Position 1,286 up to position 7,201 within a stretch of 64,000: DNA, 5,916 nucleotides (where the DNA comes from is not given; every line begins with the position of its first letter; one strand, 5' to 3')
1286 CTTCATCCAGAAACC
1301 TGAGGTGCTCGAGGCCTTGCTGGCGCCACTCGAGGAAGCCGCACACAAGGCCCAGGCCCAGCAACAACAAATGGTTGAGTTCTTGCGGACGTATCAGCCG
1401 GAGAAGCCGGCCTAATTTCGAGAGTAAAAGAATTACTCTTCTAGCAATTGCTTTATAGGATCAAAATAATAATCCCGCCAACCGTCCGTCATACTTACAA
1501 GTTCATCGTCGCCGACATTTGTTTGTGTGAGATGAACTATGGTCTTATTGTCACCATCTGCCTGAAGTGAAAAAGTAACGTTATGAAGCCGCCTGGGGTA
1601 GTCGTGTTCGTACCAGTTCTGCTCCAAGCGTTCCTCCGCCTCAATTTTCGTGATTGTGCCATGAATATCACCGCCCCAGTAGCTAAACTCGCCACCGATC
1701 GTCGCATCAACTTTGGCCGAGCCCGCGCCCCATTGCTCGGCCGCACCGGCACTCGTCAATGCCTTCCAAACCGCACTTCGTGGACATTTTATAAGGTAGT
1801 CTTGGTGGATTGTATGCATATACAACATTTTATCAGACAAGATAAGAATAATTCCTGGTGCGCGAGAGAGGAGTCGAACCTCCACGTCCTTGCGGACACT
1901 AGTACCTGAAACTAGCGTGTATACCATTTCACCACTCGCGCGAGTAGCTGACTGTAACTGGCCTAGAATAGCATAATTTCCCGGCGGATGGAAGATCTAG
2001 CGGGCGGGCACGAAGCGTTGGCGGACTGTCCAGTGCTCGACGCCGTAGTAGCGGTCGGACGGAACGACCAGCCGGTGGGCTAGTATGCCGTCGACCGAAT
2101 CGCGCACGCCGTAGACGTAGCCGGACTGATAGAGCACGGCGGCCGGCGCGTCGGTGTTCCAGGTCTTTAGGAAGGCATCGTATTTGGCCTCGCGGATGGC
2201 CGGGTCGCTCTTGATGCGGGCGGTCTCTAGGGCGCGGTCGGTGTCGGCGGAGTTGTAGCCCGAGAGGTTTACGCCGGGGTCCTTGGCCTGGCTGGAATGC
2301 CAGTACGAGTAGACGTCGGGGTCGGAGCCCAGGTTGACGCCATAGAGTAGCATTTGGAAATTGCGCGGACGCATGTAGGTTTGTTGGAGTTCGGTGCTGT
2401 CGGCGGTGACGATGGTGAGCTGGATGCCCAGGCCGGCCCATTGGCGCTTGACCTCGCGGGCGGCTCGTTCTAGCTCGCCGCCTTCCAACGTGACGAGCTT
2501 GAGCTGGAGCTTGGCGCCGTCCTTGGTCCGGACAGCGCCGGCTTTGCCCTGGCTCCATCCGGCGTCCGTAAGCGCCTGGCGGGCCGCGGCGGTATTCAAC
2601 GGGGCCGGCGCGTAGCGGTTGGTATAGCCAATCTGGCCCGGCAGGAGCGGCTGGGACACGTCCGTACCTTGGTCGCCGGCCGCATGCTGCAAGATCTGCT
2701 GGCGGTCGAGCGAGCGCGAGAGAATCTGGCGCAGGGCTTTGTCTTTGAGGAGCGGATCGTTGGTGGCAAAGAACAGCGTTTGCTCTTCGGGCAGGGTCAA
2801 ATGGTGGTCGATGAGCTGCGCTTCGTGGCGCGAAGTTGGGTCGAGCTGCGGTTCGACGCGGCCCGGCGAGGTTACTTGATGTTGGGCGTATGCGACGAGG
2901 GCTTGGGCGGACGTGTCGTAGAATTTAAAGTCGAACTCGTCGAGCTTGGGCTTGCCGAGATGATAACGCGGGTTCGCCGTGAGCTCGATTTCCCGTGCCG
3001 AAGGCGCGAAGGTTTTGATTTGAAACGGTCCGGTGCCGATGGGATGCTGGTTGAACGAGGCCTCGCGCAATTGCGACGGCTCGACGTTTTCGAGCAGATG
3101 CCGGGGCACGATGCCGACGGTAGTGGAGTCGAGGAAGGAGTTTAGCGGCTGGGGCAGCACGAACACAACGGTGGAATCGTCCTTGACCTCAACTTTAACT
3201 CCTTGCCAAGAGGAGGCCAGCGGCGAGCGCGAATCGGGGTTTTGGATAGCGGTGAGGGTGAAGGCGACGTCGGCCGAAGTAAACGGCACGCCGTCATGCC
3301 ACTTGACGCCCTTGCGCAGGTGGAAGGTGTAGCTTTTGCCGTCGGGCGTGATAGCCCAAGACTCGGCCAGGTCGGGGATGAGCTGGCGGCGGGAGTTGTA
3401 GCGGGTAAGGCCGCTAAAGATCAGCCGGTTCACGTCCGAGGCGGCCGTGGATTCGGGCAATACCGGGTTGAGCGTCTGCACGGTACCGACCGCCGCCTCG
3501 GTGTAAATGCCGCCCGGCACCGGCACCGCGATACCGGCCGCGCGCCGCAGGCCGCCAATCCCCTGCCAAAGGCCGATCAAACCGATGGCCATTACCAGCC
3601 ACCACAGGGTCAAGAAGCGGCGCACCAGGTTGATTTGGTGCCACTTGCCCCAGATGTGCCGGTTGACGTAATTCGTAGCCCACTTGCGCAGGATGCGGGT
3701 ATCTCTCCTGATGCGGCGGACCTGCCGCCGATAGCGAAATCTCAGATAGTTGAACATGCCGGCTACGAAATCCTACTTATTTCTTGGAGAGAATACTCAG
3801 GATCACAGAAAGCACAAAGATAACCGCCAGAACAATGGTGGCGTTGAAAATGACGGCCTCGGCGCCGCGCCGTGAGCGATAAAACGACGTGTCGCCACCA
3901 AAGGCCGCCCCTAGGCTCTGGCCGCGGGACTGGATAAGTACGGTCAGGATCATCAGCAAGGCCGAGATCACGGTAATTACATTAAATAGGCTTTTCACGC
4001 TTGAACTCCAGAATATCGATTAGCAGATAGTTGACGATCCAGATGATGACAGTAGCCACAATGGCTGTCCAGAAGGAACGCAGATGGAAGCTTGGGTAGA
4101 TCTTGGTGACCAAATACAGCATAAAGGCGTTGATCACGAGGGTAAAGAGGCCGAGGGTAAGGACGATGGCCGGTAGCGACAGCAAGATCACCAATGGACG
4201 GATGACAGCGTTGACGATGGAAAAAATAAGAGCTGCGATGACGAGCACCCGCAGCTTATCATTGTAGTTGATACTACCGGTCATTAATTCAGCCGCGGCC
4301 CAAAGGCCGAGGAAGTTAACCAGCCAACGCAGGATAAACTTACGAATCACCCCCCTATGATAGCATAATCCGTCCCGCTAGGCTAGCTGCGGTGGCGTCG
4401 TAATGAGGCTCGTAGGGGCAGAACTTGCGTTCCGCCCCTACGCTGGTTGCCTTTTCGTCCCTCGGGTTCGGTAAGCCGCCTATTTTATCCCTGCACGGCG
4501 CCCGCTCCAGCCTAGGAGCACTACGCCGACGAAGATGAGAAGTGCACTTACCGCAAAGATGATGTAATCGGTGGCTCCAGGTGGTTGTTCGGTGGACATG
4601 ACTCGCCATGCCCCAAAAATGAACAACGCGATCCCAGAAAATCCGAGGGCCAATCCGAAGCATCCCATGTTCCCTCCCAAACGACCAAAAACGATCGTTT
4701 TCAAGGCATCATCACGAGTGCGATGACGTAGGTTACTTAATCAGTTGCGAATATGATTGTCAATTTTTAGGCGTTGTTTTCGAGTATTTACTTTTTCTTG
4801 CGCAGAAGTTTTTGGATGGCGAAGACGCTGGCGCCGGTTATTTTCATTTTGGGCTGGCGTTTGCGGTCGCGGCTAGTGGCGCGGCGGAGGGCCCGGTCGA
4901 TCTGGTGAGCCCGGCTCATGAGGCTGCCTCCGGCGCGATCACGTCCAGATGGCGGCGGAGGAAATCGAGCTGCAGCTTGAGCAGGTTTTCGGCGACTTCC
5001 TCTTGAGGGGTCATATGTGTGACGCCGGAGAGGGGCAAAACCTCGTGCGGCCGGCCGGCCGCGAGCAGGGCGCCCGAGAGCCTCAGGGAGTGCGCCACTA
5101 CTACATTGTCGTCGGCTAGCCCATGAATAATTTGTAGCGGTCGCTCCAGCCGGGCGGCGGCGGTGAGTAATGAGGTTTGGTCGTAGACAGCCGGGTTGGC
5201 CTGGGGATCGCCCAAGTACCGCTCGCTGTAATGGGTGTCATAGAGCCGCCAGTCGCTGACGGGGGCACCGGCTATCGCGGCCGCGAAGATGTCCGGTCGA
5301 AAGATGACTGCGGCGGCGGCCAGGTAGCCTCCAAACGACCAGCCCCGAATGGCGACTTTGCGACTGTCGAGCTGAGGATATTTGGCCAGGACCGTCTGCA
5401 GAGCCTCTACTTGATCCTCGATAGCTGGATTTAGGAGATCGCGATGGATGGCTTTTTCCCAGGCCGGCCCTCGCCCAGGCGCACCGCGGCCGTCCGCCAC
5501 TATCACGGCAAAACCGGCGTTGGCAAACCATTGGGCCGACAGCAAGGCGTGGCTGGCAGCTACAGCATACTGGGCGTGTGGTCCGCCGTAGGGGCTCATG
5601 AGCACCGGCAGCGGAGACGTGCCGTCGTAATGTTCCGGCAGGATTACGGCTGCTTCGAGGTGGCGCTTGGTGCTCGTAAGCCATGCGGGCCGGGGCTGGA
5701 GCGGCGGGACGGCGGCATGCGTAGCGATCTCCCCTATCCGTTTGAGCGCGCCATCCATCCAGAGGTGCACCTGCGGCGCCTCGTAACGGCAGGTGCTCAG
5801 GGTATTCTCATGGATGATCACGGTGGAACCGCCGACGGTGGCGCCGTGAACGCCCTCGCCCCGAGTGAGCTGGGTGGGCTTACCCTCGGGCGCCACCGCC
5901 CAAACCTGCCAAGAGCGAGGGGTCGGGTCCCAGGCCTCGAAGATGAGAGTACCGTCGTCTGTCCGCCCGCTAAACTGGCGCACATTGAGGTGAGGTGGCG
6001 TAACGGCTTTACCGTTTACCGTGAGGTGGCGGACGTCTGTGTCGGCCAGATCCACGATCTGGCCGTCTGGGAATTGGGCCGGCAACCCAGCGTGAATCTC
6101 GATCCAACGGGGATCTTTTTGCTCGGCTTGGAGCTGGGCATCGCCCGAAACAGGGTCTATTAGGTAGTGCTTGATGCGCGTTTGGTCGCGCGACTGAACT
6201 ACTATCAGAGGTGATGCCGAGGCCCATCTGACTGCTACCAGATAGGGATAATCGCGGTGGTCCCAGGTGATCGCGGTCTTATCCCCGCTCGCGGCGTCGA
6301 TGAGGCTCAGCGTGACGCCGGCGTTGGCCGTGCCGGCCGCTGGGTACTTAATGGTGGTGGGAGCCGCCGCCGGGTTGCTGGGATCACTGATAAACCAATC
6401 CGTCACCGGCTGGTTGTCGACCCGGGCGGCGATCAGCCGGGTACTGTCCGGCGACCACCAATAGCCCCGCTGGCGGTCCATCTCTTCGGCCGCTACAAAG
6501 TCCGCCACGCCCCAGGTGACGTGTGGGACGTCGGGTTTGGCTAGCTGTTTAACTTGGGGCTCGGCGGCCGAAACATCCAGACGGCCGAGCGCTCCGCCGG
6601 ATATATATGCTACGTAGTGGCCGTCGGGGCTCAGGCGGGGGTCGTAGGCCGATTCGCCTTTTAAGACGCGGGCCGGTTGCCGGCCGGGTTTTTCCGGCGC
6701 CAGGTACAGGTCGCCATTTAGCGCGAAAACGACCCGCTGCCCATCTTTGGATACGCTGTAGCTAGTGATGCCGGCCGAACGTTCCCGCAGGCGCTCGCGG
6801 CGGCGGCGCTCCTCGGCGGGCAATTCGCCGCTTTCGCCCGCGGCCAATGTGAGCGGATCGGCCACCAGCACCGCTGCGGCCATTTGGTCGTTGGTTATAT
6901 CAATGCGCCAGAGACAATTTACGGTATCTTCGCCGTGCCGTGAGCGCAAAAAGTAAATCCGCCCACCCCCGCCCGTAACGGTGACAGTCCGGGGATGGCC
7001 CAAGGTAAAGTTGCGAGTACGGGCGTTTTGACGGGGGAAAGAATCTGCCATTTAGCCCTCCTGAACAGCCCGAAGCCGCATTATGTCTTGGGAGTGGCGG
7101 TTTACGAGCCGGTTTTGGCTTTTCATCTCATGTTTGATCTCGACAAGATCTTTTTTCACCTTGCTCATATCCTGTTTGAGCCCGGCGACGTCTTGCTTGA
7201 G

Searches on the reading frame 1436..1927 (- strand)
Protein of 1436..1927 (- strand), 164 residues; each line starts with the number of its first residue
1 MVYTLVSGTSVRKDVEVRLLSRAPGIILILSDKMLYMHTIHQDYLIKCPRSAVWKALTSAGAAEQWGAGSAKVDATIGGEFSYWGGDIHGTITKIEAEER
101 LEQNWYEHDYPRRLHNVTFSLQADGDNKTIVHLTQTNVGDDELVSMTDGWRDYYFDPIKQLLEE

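Call 59: search_protein_families(library=pfam, proteins=[window:1436-1927:-], max_evalue=0.0001)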
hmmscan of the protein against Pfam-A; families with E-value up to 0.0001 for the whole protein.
window:1436-1927:- (164 aa): 1 family
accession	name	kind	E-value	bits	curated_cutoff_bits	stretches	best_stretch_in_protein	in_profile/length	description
PF08327.17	AHSA1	-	1e-19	71.4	22.1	1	47-163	1-125/125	Activator of Hsp90 ATPase homolog 1-like protein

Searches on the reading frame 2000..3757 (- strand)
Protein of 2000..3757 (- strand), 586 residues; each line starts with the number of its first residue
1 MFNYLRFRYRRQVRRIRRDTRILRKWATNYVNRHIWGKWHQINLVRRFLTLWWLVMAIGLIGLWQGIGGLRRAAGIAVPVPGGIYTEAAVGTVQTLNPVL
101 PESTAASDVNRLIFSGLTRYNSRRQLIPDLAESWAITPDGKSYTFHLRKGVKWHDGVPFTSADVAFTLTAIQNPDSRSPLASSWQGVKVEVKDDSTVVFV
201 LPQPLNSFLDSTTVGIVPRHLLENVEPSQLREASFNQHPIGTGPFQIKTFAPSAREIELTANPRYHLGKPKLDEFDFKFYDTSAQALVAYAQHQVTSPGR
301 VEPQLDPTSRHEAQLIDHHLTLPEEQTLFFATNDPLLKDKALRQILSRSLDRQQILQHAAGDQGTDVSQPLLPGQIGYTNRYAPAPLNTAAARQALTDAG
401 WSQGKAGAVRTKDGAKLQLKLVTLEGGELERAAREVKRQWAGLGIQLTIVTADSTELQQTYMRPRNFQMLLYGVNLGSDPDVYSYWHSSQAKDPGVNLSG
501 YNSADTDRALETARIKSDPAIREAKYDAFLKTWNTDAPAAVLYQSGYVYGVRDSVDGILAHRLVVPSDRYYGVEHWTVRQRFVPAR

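Call 59: search_protein_families(library=pfam, proteins=[window:2000-3757:-], max_evalue=0.0001)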
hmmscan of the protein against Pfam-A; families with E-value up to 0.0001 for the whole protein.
window:2000-3757:- (586 aa): 1 family
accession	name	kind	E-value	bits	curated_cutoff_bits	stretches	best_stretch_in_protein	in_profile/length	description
PF00496.27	SBP_bac_5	-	3e-71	240.9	32.4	1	126-489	2-362/368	Bacterial extracellular solute-binding proteins, family 5 Middle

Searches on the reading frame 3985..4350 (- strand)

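Call 59: search_protein_families(library=pfam, proteins=[window:3985-4350:-], max_evalue=0.0001)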
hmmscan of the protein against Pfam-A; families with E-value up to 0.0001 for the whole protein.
window:3985-4350:- (122 aa): 1 family
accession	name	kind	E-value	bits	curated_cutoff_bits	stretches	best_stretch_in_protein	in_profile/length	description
PF04020.18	Phage_holin_4_2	-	4e-29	101.7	28.8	1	4-109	2-105/105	Mycobacterial 4 TMS phage holin, superfamily IV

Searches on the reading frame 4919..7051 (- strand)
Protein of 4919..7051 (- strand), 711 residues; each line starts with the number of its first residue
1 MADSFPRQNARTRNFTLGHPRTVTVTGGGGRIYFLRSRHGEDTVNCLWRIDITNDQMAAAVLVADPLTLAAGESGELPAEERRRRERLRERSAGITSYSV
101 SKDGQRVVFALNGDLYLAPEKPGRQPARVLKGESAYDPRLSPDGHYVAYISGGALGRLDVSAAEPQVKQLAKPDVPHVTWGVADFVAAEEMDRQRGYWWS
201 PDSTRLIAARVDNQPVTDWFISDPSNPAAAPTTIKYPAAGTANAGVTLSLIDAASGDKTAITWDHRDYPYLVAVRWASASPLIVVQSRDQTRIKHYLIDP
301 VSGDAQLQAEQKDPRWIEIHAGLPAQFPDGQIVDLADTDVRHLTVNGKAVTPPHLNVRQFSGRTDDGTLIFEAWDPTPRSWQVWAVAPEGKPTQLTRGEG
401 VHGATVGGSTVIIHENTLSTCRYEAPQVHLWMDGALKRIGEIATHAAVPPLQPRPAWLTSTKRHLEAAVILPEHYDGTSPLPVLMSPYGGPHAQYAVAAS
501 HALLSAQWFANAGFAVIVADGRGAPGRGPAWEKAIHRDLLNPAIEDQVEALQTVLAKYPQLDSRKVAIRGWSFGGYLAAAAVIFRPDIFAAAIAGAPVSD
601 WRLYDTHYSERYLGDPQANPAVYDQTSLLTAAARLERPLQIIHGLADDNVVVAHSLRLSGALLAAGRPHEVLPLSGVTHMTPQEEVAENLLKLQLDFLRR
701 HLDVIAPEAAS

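Call 7: search_protein_families(library=pfam, proteins=[window:4919-7051:-], max_evalue=1)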
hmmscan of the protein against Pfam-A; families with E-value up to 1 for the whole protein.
window:4919-7051:- (711 aa): 14 families
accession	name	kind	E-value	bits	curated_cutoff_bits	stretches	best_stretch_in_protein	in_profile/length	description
PF00326.27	Peptidase_S9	-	2.7e-46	158.2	22.6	1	505-703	6-211/213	Prolyl oligopeptidase family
PF00930.27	DPPIV_N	-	1.3e-38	133.1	22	1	133-403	43-333/354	Dipeptidyl peptidase IV (DPP IV) N-terminal region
PF02129.25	Peptidase_S15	-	8.2e-12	45.8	23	1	465-612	5-142/262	X-Pro dipeptidyl-peptidase (S15 family)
PF12146.15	Hydrolase_4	-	1.8e-07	31.2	27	1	506-603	24-115/239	Serine aminopeptidase, S33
PF01738.24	DLH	-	4.1e-07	30.2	21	1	500-679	28-186/217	Dienelactone hydrolase family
PF07676.18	PD40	-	2.4e-06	27.8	20.9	1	129-159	4-35/38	WD40-like Beta Propeller Repeat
PF05577.18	Peptidase_S28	-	9.5e-05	21.8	25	1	542-598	91-148/434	Serine carboxypeptidase S28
PF20434.5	BD-FAE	-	0.00017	21.6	26.8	1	609-661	161-214/215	BD-FAE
PF00756.26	Esterase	-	0.0002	21.7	22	1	460-643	3-188/251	Putative esterase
PF00561.26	Abhydrolase_1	-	0.00079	19.6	25.8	1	510-617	24-125/245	alpha/beta hydrolase fold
PF07859.19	Abhydrolase_3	-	0.0074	16.5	25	1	543-583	48-90/210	alpha/beta hydrolase fold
PF05448.18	AXE1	-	0.016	14.4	21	1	546-592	159-204/321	Acetyl xylan esterase (AXE1)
PF11339.14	DUF3141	-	0.048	12.7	29.7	1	545-614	123-192/582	Protein of unknown function (DUF3141)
PF11144.14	DUF2920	-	0.18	11.4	24.7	1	545-591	167-213/400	Protein of unknown function (DUF2920)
